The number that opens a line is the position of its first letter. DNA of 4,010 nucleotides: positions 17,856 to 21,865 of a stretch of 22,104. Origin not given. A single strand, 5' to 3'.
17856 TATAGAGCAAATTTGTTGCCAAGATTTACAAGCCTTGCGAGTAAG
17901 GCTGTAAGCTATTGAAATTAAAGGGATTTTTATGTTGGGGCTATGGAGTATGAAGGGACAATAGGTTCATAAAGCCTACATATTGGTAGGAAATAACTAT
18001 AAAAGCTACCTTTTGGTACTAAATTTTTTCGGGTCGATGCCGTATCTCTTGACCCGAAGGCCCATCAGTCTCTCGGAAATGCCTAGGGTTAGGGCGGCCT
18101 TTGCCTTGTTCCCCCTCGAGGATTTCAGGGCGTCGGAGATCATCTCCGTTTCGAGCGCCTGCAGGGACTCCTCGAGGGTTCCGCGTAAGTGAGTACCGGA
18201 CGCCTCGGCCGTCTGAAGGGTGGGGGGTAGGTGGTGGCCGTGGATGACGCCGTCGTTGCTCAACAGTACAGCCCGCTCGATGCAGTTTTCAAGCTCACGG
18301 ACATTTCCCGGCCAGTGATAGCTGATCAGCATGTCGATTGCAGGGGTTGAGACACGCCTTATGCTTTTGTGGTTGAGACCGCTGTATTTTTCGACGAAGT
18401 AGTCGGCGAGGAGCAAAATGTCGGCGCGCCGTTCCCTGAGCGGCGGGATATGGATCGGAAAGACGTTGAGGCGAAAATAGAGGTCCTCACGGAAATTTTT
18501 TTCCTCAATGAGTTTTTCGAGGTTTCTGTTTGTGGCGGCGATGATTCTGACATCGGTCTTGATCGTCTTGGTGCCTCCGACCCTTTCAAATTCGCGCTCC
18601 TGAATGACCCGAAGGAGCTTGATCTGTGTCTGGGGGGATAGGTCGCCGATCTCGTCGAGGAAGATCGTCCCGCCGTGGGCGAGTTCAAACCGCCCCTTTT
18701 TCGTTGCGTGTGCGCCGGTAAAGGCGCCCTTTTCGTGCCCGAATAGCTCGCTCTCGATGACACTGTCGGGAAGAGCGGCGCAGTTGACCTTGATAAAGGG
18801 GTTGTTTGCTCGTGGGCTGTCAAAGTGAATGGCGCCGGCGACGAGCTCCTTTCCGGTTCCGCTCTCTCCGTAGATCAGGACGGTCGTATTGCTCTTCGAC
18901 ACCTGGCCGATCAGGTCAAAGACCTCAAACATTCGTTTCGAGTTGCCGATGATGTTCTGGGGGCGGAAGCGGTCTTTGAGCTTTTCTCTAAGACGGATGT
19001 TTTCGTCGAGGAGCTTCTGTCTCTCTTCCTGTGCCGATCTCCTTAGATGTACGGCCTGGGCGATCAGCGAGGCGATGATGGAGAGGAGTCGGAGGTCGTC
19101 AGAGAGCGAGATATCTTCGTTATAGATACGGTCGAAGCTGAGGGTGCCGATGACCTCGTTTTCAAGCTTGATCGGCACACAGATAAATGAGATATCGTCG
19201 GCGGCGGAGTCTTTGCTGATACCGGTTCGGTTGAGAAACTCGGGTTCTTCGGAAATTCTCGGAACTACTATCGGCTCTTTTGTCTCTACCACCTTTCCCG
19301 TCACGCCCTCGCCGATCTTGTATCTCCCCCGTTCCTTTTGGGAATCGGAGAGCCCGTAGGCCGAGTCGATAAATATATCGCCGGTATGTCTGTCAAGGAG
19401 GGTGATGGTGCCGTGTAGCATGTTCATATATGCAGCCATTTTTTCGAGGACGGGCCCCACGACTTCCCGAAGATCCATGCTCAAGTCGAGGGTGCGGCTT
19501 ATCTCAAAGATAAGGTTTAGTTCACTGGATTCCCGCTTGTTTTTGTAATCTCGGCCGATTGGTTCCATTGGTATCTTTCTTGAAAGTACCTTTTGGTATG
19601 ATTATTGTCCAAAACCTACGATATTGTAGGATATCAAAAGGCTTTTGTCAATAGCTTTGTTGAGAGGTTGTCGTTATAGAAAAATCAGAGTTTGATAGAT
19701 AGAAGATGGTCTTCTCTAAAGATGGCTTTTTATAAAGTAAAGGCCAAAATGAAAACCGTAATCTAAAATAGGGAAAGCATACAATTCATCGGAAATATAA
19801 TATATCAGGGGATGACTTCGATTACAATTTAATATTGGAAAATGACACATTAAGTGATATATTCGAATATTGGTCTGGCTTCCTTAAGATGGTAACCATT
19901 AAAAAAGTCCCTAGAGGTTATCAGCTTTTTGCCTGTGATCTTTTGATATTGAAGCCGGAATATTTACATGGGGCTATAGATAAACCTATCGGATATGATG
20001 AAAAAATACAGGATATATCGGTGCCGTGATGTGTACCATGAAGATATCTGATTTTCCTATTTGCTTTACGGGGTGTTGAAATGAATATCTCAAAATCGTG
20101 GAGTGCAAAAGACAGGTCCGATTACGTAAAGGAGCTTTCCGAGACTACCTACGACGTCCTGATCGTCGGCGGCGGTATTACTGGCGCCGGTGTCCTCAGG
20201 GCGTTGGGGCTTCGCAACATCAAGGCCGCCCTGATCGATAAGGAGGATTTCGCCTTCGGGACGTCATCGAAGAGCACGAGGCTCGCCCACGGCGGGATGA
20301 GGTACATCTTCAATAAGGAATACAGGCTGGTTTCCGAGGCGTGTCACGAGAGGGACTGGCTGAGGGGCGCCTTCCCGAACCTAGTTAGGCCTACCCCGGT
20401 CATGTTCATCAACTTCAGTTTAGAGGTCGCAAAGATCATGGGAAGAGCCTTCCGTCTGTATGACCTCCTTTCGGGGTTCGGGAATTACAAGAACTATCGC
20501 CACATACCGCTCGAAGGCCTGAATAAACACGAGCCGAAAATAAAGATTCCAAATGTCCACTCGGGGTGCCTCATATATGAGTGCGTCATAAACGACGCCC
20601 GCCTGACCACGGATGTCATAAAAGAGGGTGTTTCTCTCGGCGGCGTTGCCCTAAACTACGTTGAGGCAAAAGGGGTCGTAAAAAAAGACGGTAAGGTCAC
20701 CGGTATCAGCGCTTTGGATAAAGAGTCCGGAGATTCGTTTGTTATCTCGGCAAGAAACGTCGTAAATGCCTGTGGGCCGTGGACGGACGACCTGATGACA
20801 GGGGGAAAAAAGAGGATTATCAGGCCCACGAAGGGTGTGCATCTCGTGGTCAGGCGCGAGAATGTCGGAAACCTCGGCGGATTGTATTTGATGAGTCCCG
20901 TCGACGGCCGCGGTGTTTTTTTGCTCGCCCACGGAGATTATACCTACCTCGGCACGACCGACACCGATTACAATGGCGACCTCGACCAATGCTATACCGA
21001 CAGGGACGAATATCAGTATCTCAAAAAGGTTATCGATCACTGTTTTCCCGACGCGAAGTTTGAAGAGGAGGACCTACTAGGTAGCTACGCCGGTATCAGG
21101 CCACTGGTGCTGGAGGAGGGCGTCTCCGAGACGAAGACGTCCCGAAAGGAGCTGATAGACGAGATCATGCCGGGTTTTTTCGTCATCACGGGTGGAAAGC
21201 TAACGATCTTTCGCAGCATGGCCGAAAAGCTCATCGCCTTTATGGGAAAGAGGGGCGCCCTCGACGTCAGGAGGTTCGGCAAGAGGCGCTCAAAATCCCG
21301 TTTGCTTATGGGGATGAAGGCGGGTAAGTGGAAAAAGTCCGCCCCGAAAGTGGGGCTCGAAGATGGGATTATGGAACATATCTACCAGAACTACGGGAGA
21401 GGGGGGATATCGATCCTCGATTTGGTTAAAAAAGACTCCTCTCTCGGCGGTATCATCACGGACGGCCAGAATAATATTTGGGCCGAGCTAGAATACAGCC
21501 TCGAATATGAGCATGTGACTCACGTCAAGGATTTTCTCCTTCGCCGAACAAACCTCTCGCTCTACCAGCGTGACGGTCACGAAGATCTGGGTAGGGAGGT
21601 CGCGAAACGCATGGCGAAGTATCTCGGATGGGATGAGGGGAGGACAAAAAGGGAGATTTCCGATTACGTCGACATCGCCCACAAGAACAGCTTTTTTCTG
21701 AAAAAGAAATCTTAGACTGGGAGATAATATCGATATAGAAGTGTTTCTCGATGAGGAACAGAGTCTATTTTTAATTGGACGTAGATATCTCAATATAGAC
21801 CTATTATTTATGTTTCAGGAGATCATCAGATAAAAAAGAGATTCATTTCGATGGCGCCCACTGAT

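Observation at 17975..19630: Mirrored pair of composite palindromes flanking the sigma-54 activator gene at both ends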

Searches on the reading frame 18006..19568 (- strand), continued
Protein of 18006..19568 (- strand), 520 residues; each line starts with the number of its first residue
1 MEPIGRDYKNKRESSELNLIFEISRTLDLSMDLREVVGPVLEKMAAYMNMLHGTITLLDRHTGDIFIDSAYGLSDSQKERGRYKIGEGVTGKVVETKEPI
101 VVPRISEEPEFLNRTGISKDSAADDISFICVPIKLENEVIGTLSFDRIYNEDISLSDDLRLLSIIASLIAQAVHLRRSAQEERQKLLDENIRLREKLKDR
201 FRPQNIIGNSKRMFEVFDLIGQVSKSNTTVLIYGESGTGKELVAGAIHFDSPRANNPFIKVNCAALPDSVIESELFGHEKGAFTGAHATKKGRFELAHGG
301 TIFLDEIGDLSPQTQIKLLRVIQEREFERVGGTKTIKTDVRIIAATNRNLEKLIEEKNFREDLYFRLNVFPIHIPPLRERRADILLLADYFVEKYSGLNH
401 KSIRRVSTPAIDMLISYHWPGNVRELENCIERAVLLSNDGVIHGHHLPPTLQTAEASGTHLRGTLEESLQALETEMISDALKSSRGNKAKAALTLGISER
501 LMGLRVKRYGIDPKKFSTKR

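Call 62: search_solved_structures(query=window:18006-19568:-, max_evalue=1e-100, show_alignments=1)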
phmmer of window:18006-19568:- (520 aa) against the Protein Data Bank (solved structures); distinct sequences matched with E-value up to 1e-100: 1.
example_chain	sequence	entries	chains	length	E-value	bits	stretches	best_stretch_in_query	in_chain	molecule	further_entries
9qq6_C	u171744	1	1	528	3.2e-118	398.9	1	16-515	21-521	Nif-specific regulatory protein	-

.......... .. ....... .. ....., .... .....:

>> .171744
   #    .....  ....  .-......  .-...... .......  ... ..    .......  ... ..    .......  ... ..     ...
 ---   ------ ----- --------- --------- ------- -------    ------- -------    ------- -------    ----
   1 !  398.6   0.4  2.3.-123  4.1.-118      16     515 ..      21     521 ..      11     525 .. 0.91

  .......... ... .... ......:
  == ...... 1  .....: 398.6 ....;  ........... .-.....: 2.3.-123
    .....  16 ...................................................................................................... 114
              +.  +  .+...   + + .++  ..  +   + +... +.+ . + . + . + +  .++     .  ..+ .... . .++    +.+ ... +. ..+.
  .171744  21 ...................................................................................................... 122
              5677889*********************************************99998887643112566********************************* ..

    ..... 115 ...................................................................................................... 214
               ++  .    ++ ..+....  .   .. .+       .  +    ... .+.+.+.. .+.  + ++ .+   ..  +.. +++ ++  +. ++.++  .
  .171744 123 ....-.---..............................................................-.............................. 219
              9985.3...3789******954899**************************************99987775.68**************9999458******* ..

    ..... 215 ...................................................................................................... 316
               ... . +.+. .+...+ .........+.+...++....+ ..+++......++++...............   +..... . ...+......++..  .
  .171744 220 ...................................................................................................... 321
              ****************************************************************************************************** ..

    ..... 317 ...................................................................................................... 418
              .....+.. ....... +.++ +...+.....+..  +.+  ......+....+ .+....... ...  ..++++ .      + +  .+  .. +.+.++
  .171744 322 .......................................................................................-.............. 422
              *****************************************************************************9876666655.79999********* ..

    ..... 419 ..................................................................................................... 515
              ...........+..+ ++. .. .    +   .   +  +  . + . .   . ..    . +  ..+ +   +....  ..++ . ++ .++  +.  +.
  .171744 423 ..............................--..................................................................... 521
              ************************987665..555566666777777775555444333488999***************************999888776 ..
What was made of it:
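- Closest known: Proteobacterial NifA and its UAS, TGT-N10-ACA. Different: The recognition helix differs: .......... here against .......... in NifA (call 62).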

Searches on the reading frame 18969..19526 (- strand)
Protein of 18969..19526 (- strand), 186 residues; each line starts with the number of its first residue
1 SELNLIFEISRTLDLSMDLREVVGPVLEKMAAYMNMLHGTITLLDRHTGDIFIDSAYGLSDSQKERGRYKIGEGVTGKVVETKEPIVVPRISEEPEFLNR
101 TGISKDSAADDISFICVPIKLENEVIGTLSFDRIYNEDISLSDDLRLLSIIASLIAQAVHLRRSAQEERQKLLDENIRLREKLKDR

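Call 33: find_related_loci(query=A1, collection=metagenome_contigs, flank=3500)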
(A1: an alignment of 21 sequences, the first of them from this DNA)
Query A1 (186 aa) in metagenome_contigs; peptide patterns used: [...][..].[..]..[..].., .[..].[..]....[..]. (x = any residue, [..] = any of these).
600 stretches matched a pattern (row limit reached: there are more); 580 encode a relative of the query (tblastn E <= 1e-3); the best 80 are kept; 80 distinct loci.
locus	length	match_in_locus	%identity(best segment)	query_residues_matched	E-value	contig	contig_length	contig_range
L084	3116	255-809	71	2-186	1e-90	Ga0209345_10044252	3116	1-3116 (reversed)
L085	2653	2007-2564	65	1-186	2e-82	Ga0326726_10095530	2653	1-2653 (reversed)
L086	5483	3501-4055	65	2-186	5e-80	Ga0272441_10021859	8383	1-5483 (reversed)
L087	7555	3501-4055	65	2-186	2e-79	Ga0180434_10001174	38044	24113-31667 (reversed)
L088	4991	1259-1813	67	2-186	3e-79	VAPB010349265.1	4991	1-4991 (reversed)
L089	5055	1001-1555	66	2-186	2e-79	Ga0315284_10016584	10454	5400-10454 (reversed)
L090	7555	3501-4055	65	2-186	7e-79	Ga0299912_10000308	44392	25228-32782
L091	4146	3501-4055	66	2-186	1e-78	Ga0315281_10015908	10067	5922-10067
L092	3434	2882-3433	66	2-185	1e-78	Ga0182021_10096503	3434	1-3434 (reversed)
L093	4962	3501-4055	66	2-186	7e-78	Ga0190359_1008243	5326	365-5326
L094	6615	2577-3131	64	2-186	6e-78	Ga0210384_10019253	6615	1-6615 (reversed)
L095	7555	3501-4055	65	2-186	2e-77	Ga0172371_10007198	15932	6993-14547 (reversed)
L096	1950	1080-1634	65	2-186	1e-79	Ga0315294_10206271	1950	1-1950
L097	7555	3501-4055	63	2-186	5e-77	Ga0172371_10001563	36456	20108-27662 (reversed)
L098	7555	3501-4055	65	2-186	2e-76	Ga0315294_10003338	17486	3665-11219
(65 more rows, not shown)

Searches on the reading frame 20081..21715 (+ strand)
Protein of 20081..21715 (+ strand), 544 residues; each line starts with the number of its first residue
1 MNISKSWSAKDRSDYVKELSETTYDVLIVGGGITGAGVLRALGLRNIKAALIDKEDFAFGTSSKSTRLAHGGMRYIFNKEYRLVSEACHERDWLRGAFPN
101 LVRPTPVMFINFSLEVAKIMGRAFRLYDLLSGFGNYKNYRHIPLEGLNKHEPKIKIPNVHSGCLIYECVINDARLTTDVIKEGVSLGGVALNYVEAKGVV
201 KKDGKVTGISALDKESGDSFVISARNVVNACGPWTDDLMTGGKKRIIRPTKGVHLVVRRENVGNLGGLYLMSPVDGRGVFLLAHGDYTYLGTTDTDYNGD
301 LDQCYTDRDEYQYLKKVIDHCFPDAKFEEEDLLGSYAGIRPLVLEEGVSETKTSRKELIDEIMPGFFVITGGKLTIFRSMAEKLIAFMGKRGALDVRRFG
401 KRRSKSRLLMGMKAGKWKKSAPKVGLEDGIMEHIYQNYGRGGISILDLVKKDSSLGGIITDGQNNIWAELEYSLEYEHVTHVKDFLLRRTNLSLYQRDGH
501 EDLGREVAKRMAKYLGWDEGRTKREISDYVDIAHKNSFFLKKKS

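Call 6: search_protein_families(library=pfam, proteins=[window:20081-21715:+])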
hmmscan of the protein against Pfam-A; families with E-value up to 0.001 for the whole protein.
window:20081-21715:+ (544 aa): 3 families
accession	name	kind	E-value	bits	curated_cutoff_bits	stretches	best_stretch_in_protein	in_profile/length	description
PF01266.30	DAO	-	5.2e-43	148.4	27.9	1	25-372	1-335/353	FAD dependent oxidoreductase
PF16901.10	DAO_C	-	5.2e-19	68.8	31.4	1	410-521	9-125/126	C-terminal domain of alpha-glycerophosphate oxidase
PF00890.30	FAD_binding_2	-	0.00041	20.1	20.4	0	25-236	1-206/414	FAD binding domain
